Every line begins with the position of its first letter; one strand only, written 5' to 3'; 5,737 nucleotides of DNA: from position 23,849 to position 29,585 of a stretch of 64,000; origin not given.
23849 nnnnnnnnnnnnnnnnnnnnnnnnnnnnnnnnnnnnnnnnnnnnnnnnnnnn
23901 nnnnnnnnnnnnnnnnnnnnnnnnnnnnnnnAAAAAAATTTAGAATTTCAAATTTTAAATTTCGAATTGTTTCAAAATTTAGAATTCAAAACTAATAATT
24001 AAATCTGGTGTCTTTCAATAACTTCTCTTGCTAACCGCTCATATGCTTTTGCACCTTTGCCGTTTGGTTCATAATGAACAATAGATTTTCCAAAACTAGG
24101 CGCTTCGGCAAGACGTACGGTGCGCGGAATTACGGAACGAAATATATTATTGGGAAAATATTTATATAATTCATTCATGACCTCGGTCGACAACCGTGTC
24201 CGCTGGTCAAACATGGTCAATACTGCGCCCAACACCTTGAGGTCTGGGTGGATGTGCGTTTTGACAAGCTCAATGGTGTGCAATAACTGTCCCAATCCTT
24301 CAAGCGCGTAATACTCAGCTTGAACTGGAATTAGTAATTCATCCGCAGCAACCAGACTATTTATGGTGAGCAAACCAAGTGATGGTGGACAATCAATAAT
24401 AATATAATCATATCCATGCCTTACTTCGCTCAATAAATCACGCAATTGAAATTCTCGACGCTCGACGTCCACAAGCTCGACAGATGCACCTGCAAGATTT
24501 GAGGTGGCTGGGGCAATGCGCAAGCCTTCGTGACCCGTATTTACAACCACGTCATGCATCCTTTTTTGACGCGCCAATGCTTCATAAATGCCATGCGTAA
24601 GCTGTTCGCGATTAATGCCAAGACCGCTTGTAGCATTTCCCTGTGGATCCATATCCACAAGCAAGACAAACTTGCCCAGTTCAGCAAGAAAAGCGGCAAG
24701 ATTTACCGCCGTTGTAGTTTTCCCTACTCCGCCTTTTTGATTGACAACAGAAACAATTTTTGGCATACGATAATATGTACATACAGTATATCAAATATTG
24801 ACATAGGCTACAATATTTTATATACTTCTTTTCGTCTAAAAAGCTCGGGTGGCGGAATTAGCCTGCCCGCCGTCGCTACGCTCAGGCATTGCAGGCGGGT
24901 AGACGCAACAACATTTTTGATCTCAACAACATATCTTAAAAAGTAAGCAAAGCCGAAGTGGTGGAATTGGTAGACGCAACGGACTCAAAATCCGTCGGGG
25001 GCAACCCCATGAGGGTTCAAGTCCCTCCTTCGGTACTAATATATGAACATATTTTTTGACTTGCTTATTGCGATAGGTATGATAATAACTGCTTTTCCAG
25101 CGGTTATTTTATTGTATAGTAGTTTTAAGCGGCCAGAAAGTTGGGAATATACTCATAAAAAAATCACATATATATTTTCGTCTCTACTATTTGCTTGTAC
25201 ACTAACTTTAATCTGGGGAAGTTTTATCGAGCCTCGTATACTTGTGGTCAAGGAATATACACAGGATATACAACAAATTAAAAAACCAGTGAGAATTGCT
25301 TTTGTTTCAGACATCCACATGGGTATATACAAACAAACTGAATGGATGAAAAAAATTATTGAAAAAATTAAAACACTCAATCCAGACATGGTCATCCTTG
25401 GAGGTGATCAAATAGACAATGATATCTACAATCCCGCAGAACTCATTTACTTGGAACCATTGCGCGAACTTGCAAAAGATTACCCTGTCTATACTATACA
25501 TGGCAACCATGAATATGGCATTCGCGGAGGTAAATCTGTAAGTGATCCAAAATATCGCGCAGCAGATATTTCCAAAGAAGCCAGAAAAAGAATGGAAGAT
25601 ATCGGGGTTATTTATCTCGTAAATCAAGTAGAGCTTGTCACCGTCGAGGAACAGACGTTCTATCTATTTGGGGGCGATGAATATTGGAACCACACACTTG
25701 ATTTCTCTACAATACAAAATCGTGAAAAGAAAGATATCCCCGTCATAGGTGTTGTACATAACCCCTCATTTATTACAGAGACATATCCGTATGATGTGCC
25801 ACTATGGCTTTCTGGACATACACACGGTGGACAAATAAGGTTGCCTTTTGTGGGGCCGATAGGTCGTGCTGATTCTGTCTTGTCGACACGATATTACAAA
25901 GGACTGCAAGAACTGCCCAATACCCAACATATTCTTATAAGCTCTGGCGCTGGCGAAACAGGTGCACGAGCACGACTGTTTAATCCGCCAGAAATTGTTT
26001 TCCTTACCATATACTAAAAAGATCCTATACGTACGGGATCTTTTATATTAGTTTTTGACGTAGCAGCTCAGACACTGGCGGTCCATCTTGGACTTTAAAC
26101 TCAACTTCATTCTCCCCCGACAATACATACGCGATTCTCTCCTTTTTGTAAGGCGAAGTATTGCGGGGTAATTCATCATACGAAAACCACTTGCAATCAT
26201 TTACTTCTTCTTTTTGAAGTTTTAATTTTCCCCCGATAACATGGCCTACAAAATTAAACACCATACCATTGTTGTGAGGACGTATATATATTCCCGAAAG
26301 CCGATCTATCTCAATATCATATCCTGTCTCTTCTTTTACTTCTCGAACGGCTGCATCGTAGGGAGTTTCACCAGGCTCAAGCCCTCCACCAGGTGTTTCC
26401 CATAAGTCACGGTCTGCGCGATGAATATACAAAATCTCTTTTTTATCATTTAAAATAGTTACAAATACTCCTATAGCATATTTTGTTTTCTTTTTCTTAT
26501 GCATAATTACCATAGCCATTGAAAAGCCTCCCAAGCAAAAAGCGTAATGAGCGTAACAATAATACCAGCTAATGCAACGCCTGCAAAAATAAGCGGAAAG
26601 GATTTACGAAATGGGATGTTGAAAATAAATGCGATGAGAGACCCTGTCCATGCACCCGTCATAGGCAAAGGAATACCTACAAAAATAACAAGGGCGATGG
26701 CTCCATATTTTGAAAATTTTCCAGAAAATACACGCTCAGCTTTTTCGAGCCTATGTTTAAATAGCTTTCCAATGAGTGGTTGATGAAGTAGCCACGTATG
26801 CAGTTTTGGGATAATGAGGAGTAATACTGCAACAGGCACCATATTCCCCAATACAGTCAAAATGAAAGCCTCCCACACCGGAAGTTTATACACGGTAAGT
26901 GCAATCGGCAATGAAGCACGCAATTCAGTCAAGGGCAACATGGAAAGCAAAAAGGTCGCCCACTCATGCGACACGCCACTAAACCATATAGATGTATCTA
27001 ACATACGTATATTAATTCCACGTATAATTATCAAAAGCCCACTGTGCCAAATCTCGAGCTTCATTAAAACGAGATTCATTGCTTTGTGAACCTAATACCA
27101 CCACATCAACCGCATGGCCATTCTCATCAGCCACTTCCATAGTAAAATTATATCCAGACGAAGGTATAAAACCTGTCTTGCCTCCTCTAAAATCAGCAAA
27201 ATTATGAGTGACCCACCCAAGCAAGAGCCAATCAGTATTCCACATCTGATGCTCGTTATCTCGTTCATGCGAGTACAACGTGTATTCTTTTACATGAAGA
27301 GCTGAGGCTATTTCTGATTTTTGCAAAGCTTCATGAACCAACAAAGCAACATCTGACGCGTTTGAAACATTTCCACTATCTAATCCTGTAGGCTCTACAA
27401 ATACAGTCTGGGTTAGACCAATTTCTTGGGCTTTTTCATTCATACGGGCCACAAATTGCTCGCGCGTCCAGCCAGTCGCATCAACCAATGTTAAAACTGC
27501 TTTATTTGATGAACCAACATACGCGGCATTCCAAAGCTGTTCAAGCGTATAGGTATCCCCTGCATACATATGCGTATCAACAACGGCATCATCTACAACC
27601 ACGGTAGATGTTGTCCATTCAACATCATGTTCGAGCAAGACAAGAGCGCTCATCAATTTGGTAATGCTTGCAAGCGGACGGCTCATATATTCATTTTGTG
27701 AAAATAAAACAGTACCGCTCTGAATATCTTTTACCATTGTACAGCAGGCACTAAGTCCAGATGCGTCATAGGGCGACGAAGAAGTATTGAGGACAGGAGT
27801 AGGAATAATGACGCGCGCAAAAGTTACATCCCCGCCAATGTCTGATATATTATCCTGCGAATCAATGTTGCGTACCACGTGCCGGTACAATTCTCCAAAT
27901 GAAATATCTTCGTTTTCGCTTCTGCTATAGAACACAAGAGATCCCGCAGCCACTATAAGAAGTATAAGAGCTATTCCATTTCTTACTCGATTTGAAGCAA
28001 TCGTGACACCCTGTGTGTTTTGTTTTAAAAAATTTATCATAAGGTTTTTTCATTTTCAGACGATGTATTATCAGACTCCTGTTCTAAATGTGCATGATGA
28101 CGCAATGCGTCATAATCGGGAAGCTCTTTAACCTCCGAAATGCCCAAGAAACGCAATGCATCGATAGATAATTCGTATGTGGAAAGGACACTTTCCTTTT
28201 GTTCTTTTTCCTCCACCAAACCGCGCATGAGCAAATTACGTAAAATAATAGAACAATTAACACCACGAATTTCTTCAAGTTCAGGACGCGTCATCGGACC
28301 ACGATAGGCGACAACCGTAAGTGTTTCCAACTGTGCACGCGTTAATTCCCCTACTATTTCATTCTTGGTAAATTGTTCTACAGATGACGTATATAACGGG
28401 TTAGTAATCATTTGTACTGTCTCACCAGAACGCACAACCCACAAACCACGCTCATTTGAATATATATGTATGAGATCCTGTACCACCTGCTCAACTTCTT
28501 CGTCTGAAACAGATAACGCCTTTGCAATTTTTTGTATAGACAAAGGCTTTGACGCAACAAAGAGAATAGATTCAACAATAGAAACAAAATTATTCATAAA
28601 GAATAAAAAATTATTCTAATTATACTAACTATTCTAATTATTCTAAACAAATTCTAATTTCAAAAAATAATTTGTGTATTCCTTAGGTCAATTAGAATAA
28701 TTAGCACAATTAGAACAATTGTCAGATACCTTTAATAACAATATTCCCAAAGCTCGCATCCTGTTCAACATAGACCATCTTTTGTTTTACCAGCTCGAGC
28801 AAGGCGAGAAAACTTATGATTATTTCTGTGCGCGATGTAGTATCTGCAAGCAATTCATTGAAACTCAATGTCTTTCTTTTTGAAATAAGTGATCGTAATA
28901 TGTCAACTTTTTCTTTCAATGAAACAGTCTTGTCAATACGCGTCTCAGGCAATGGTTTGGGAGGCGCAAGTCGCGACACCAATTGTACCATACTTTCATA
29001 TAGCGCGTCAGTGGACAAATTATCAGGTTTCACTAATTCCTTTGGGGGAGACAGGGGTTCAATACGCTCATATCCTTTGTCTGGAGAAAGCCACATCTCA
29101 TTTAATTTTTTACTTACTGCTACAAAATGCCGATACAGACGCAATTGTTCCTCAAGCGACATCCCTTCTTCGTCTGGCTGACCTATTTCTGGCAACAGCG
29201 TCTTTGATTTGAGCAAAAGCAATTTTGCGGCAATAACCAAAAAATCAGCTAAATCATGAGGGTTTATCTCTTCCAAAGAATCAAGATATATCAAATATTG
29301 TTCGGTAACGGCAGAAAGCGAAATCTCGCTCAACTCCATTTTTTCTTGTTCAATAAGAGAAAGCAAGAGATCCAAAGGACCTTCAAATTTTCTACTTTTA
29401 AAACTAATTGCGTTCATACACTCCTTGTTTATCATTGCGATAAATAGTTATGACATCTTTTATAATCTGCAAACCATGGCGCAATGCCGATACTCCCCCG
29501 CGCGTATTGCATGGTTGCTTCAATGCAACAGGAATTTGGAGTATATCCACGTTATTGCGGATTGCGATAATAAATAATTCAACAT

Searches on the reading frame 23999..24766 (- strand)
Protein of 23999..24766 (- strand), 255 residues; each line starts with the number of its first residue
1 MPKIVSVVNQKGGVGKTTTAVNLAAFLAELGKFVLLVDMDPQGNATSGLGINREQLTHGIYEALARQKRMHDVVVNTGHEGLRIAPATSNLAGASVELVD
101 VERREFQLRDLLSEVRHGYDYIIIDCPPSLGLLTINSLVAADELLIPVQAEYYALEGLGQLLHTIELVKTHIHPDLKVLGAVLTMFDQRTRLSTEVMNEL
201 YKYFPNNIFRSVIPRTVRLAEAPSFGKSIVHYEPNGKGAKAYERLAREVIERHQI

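Call 86: search_protein_families(library=pfam, proteins=[window:23999-24766:-], max_evalue=0.0001)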
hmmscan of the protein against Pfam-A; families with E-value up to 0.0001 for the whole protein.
window:23999-24766:- (255 aa): 7 families
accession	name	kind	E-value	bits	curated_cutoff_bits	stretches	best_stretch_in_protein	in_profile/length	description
PF13614.12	AAA_31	-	4.2e-66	222.7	27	1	3-178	2-177/177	AAA domain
PF01656.29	CbiA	-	2.4e-29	102.3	25.4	1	6-229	2-125/125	CobQ/CobB/MinD/ParA nucleotide binding domain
PF10609.15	ParA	-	1.2e-13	51.5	27.1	1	3-249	4-245/246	NUBPL iron-transfer P-loop NTPase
PF09140.17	MipZ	-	1e-11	45.1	20.7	1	4-161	2-142/262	ATPase MipZ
PF00142.24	Fer4_NifH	-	1.1e-11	45.2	25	1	9-253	6-248/271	4Fe-4S iron sulfur cluster binding proteins, NifH/frxC family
PF06564.18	CBP_BcsQ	-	1.5e-09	38.2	21.3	1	4-246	3-230/234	Cellulose biosynthesis protein BcsQ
PF02374.21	ArsA_ATPase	-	3e-07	30.4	24.3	1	8-44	6-42/305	Anion-transporting ATPase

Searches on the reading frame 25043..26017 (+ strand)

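Call 86: search_protein_families(library=pfam, proteins=[window:25043-26017:+], max_evalue=0.0001)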
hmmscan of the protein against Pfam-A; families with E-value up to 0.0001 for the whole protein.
window:25043-26017:+ (324 aa): 2 families
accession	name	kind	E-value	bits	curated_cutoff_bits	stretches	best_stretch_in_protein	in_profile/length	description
PF00149.33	Metallophos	-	2e-19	71.2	21.5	1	84-262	2-190/191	Calcineurin-like phosphoesterase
PF12850.12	Metallophos_2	-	1.3e-09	38.7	27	1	84-243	2-121/154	Calcineurin-like phosphoesterase superfamily domain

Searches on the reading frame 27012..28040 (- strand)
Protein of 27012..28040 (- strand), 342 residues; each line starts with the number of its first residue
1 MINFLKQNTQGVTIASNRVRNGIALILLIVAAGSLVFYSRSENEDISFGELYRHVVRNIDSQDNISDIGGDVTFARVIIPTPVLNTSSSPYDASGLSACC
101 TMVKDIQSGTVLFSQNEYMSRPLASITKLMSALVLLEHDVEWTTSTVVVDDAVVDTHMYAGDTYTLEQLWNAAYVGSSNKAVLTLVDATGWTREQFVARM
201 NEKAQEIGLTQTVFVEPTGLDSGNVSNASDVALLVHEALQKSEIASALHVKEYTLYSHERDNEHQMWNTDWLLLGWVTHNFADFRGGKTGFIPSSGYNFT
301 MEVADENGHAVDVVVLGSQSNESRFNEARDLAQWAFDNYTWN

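Call 86: search_protein_families(library=pfam, proteins=[window:27012-28040:-], max_evalue=0.0001)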
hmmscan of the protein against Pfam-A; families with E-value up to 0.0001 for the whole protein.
window:27012-28040:- (342 aa): 2 families
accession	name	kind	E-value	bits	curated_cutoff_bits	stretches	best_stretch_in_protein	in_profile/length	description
PF00768.25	Peptidase_S11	-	6.4e-35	121.2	27.6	1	96-319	10-238/239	D-alanyl-D-alanine carboxypeptidase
PF13354.11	Beta-lactamase2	-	1.4e-06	28.3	22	1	102-246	3-153/214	Beta-lactamase enzyme family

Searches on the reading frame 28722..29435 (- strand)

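Call 86: search_protein_families(library=pfam, proteins=[window:28722-29435:-], max_evalue=0.0001)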
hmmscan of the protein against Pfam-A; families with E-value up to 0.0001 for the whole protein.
window:28722-29435:- (237 aa): 1 family
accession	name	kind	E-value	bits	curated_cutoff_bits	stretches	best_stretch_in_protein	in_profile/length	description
PF02616.19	SMC_ScpA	-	6.9e-21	75.7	24.6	1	27-236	1-231/232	Segregation and condensation protein ScpA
